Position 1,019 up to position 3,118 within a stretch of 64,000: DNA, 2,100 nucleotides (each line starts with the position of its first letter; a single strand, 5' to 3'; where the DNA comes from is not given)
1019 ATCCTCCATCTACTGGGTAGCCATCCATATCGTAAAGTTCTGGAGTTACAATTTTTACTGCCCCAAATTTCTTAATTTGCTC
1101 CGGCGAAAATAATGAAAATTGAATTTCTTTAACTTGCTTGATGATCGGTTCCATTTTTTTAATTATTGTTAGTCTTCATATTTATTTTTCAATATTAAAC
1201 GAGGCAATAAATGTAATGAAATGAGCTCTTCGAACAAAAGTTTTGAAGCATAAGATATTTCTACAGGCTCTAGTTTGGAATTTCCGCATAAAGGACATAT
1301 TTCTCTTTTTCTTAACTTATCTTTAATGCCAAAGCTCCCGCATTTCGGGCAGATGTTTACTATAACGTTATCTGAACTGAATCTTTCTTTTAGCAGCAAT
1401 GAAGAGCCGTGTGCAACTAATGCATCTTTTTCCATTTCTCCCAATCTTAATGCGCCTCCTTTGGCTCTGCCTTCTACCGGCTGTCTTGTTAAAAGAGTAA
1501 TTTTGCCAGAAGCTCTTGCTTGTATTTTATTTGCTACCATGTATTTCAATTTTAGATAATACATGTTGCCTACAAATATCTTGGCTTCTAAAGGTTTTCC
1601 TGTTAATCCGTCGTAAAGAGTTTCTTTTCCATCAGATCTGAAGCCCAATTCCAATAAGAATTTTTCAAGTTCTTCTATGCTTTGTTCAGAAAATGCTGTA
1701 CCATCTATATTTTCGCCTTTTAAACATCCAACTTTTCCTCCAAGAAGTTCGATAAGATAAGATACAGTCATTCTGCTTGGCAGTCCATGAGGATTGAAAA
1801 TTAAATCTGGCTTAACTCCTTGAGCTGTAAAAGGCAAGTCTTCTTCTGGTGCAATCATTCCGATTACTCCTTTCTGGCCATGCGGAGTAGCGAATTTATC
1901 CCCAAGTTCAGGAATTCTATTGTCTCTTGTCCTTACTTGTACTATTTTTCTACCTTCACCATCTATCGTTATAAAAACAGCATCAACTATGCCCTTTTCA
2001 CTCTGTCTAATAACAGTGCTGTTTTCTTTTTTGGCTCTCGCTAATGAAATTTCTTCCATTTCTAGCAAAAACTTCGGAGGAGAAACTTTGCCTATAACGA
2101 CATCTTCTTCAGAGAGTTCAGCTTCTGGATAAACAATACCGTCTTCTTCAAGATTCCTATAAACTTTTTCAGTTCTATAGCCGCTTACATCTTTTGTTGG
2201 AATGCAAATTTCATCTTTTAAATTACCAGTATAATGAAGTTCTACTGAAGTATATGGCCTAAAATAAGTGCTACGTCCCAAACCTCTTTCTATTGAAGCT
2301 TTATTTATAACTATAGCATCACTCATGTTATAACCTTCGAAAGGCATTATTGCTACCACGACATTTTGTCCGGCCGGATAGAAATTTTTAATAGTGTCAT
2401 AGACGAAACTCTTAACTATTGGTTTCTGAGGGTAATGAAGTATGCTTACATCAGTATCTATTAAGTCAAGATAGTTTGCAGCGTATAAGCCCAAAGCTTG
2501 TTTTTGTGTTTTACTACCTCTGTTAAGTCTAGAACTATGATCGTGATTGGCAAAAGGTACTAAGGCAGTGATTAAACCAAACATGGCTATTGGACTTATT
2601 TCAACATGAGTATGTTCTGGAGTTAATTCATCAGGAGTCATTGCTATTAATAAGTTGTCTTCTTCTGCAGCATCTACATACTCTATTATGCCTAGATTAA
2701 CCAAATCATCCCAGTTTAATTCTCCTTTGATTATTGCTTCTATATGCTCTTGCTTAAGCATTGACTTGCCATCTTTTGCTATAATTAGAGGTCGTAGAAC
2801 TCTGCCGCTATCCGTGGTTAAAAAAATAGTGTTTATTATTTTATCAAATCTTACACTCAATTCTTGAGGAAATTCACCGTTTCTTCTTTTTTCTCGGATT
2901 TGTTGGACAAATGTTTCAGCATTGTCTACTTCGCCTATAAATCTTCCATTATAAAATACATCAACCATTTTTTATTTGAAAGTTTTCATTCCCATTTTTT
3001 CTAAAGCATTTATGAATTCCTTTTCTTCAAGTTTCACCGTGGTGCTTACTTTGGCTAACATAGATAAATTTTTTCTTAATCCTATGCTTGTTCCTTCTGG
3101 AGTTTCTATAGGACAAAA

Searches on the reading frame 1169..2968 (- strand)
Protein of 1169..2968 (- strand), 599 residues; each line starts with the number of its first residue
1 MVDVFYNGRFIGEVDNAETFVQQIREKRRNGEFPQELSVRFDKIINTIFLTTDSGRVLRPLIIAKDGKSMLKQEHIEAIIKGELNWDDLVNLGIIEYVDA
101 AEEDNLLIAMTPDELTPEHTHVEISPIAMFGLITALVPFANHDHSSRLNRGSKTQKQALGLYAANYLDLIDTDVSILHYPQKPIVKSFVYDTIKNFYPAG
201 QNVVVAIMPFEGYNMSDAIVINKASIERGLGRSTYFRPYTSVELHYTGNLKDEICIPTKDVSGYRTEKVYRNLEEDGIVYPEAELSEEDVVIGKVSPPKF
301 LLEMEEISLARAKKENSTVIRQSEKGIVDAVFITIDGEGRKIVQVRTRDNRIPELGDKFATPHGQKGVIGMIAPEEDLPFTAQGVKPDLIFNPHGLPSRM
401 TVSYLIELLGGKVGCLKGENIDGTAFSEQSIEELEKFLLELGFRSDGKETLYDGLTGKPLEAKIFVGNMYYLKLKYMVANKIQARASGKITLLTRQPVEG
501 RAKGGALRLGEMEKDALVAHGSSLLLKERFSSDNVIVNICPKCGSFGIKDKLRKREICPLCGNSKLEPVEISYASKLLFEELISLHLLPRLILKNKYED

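Call 40: find_encoding_contigs(protein=window:1169-2968:-, flank=10000, max_places=3)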
Protein window:1169-2968:- (599 aa): 2 contigs read that carry it; 2 places shown.
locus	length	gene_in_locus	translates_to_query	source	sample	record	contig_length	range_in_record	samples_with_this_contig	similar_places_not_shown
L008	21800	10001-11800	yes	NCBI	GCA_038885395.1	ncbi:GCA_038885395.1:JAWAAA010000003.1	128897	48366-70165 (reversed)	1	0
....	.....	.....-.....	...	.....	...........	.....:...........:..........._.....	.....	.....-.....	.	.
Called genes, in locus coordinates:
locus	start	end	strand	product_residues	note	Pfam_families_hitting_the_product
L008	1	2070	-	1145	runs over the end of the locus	-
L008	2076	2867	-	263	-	-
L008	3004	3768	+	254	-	-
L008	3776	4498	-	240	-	PF00590:TP_methylase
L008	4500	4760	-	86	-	-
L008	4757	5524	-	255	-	PF01026:TatD_DNase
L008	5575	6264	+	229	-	PF00990:GGDEF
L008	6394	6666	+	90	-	-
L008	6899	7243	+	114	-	-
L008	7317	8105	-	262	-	PF01978:TrmB, PF11495:TrmB_EBD_N (weak)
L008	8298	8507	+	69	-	PF01191:RNA_pol_Rpb5_C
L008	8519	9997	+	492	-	PF04563:RNA_pol_Rpb2_1, PF04561:RNA_pol_Rpb2_2, PF04565:RNA_pol_Rpb2_3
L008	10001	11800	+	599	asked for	PF04566:RNA_pol_Rpb2_4, PF04567:RNA_pol_Rpb2_5, PF00562:RNA_pol_Rpb2_6, PF04560:RNA_pol_Rpb2_7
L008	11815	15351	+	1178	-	PF04997:RNA_pol_Rpb1_1, PF00623:RNA_pol_Rpb1_2, PF04983:RNA_pol_Rpb1_3, PF05000:RNA_pol_Rpb1_4, PF04998:RNA_pol_Rpb1_5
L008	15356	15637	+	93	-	PF01248:Ribosomal_L7Ae (weak)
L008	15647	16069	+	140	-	-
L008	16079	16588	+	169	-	PF03602:Cons_hypoth95 (weak), PF05175:MTS, PF05219:DREV (weak), PF13489:Methyltransf_23 (weak), PF00398:RrnaAD (weak), PF06325:PrmA, PF07669:Eco57I (weak), PF13847:Methyltransf_31, +5 more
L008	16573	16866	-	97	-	PF01035:DNA_binding_1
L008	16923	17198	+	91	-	PF01866:Diphthamide_syn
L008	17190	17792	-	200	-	-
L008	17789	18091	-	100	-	PF04010:DUF357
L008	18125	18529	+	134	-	PF01894:YjbQ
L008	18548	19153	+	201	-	PF02223:Thymidylate_kin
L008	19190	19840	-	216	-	-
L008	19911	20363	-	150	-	-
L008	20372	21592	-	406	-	-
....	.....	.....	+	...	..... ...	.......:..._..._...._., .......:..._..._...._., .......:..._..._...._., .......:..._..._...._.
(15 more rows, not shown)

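Call 65: search_protein_families(library=pfam, proteins=[L008:19190-19840:-, L008:19911-20363:-, L008:20372-21592:-], max_evalue=0.01)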
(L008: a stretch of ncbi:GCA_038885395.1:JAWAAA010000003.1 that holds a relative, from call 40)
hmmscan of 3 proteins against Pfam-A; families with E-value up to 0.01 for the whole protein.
L008:19190-19840:- (216 aa): 0 families

L008:19911-20363:- (150 aa): 2 families
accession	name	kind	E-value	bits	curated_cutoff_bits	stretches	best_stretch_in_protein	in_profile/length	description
PF14352.11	DUF4402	-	0.0014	19.7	25.2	1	69-146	6-79/129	Domain of unknown function (DUF4402)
PF13800.11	Sigma_reg_N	-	0.0098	16.6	26.3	0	5-58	3-56/91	Sigma factor regulator N-terminal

L008:20372-21592:- (406 aa): 1 family
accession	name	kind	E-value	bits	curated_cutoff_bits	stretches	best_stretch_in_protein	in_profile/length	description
PF12690.13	BsuPI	-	0.00073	19.9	22.9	0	196-237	55-96/101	Intracellular proteinase inhibitor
